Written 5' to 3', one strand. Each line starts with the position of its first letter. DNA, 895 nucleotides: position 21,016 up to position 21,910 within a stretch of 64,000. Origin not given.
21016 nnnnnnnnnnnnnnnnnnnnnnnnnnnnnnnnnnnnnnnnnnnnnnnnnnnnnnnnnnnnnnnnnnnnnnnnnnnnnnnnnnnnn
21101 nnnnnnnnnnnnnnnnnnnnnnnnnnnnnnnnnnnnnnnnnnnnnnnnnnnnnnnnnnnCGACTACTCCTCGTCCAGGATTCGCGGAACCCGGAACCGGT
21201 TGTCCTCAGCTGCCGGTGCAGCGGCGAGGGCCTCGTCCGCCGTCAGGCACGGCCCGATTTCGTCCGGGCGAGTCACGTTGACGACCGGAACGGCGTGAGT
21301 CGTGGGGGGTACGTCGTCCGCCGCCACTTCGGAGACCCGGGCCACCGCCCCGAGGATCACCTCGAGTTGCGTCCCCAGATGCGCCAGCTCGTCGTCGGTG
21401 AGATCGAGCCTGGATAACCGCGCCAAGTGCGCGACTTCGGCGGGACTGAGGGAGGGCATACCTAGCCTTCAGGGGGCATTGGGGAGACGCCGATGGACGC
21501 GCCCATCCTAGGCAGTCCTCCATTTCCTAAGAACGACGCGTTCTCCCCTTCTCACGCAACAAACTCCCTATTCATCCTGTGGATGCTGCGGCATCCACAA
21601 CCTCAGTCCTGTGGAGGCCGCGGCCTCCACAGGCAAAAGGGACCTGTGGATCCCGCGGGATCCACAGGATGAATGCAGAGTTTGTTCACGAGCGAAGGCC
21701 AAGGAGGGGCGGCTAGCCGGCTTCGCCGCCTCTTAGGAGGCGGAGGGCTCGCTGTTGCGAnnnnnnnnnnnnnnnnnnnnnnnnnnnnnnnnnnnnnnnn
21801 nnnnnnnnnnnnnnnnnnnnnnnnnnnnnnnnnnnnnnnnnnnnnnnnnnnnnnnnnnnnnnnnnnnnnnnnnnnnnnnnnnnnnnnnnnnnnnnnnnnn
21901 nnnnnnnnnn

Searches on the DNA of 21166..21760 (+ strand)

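Call 30: search_rna_families(source=window, start=21400, end=21760, threshold=evalue, max_evalue=10)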
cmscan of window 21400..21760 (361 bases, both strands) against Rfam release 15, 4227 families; matches with E-value up to 10: 14.
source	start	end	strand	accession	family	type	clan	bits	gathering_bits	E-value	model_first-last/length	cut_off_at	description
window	21576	21632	-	RF03863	mir-1258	Gene; miRNA;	-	27.4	74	0.0047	1-72/72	no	mir-1258 microRNA precursor family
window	21644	21668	+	RF03863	mir-1258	Gene; miRNA;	-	23.5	74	0.045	1-72/72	no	mir-1258 microRNA precursor family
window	21643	21667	-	RF03863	mir-1258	Gene; miRNA;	-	23.5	74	0.045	1-72/72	no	mir-1258 microRNA precursor family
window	21609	21633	+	RF03863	mir-1258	Gene; miRNA;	-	20.5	74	0.26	1-72/72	no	mir-1258 microRNA precursor family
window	21576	21633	-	RF03292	mir-1301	Gene; miRNA;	-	17.7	63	1.7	1-80/80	no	mir-1301 microRNA precursor family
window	21613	21683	+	RF00065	snoR9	Gene; snRNA; snoRNA; CD-box;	CL00132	17.6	90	0.063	1-75/128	no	Small nucleolar RNA snoR9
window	21562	21644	-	RF04123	mir-3127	Gene; miRNA;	-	17.2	82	2.9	1-87/87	no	mir-3127 microRNA precursor family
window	21575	21669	+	RF03255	mir-2188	Gene; miRNA;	-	16.8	60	1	1-78/78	no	mir-2188 microRNA precursor family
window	21573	21636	+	RF03615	mir-4877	Gene; miRNA;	-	16.7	100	1.7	1-87/87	no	mir-4877 microRNA precursor family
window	21576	21633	-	RF03681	mir-1295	Gene; miRNA;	-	16.2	100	2.4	9-69/78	no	mir-1295 microRNA precursor family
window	21577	21632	-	RF03593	mir-2331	Gene; miRNA;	-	15.2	100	7.2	1-71/71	no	mir-2331 microRNA precursor family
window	21583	21626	+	RF02468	Ms_IGR-4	Gene; sRNA;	-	15.1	55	6.5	1-38/38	no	Mycobacterium sRNA Ms_IGR-4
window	21602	21655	-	RF01783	b55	Gene; sRNA;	-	14.5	70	6.5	1-61/61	no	Mycobacterium B11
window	21570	21639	-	RF03733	mir-BART14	Gene; miRNA;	-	13.8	90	9.3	1-78/78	no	mir-BART14 microRNA precursor family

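Call 58: build_rna_model(alignment_id=A3, structure=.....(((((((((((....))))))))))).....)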
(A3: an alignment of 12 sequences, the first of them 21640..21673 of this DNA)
Model R1 built from alignment A3 (12 sequences, 36 columns); structure: as given.
model positions 34; base pairs 11; branch points 0; effective number of sequences 12; information 1.194 bits per position. Calibrated on 0.2 Mb of random sequence (short: E-values are rough).
structure used (alignment columns):
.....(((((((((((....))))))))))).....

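Call 59: search_with_rna_model(model_id=R1, source=window, filters=off, max_evalue=10)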
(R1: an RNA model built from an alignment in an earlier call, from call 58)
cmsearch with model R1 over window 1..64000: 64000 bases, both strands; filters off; matches with E-value up to 10: 15.
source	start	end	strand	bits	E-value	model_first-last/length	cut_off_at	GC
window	21640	21673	+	49.4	1.7e-11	1-34/34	no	0.62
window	52905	52938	+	47.7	5.4e-11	1-34/34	no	0.65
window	52903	52936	-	47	8.2e-11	1-34/34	no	0.65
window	52967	53000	+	44.9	3.1e-10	1-34/34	no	0.76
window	21605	21638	+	44.6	3.8e-10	1-34/34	no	0.65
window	21638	21671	-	44.5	3.9e-10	1-34/34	no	0.65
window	21603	21636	-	44.1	5.2e-10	1-34/34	no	0.68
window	52965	52998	-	43.7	6.8e-10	1-34/34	no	0.74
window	21571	21602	-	33.9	3.5e-07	3-34/34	no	0.56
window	21578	21599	+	26.4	4e-05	6-27/34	no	0.59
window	56396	56434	+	8.9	2.8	1-34/34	no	0.67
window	21754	21785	+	8.2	4.5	1-34/34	no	0.62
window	60324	60351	+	7.6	6.4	1-34/34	no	0.68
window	5330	5358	-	7.3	7.6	1-34/34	no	0.66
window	46561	46588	-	6.9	10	1-34/34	no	0.71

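Call 60: search_with_rna_model(model_id=R1, sources=[L180, L196, L198, L199, L201, L202, L182, L184, L185, L189, L192], filters=off, max_evalue=10)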
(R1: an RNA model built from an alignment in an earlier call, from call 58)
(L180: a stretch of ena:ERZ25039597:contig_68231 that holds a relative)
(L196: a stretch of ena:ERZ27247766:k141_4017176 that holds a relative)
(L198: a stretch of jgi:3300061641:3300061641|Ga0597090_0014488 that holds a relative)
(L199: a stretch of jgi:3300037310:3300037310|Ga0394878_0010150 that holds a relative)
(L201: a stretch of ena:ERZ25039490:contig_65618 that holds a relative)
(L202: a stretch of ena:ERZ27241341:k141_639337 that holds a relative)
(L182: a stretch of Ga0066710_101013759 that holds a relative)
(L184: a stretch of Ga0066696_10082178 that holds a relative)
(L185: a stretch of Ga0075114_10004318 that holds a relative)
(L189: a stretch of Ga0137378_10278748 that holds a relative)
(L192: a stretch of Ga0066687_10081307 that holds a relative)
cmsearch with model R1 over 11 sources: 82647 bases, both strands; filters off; matches with E-value up to 10: 29.
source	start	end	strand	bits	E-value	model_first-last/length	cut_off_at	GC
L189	562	595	+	48.1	5.2e-11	1-34/34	no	0.65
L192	313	346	-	48.1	5.2e-11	1-34/34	no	0.65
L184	573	606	-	47.3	8.8e-11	1-34/34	no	0.59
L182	550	583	+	47.3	9e-11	1-34/34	no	0.68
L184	575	608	+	46.3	1.6e-10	1-34/34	no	0.59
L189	560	593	-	45.2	3.4e-10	1-34/34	no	0.62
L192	315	348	+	45.2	3.4e-10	1-34/34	no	0.62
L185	483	516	+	44.4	5.4e-10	1-34/34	no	0.59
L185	481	514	-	44.4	5.4e-10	1-34/34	no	0.59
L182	548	581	-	43.9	7.5e-10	1-34/34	no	0.71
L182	605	638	+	40.8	5.5e-09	1-34/34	no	0.62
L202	30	63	+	37.2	5.3e-08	1-34/34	no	0.53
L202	1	29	-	37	6.3e-08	1-34/34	no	0.72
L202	1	27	+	36.8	6.9e-08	4-30/34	no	0.74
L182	603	636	-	29.7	6.5e-06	1-34/34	no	0.62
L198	5106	5136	-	11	0.94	1-34/34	no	0.65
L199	10953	10982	+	9.7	2.2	1-34/34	no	0.8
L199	10738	10767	-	9.6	2.3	1-34/34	no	0.6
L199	10017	10046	+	9.5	2.4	1-34/34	no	0.6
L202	35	56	-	9.4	2.6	6-27/34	no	0.55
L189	1246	1278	-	8.4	4.8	1-34/34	no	0.67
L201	9906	9919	-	8.4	5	10-23/34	no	0.64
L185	1755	1768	-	8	6.4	10-23/34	no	0.79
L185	6706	6724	+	7.9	6.7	1-34/34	no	0.58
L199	13012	13037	-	7.7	7.7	1-34/34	no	0.73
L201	9908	9917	+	7.6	8.1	12-21/34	no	0.6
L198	2311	2326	-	7.5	8.6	1-34/34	no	0.56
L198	3235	3258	+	7.4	9.2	1-34/34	no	0.62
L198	5113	5130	+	7.3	9.7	7-26/34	no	0.67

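Call 67: search_rna_families(sources=[L105, L143, L107, L117, L161, L182, L189, L192, L184, L185, L201, L202], threshold=gathering)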
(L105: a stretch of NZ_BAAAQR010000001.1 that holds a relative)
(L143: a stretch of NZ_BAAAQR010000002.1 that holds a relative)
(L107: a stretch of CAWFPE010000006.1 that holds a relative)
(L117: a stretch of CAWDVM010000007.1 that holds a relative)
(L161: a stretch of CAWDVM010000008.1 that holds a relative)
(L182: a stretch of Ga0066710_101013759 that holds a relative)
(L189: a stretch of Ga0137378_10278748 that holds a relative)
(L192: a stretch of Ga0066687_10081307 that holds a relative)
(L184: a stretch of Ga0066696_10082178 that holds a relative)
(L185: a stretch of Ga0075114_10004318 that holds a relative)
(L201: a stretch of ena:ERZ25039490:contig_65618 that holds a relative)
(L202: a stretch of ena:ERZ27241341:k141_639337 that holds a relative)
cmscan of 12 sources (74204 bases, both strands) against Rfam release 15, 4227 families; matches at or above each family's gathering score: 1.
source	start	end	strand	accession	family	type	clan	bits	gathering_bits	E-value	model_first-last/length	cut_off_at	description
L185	6694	6768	+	RF00005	tRNA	Gene; tRNA;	CL00001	62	29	5.8e-11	1-71/71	no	tRNA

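Call 68: search_dna_similar(query=window:21552-21692:+, collection=plasmids, mode=distant, max_evalue=1, max_rows=20)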
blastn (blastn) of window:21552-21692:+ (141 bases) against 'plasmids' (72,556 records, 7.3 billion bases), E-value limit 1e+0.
No match.

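Call 69: search_dna_similar(query=window:21552-21692:+, collection=phages, mode=distant, max_evalue=1, max_rows=20)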
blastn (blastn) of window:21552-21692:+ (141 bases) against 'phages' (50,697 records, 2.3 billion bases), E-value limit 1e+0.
No match.
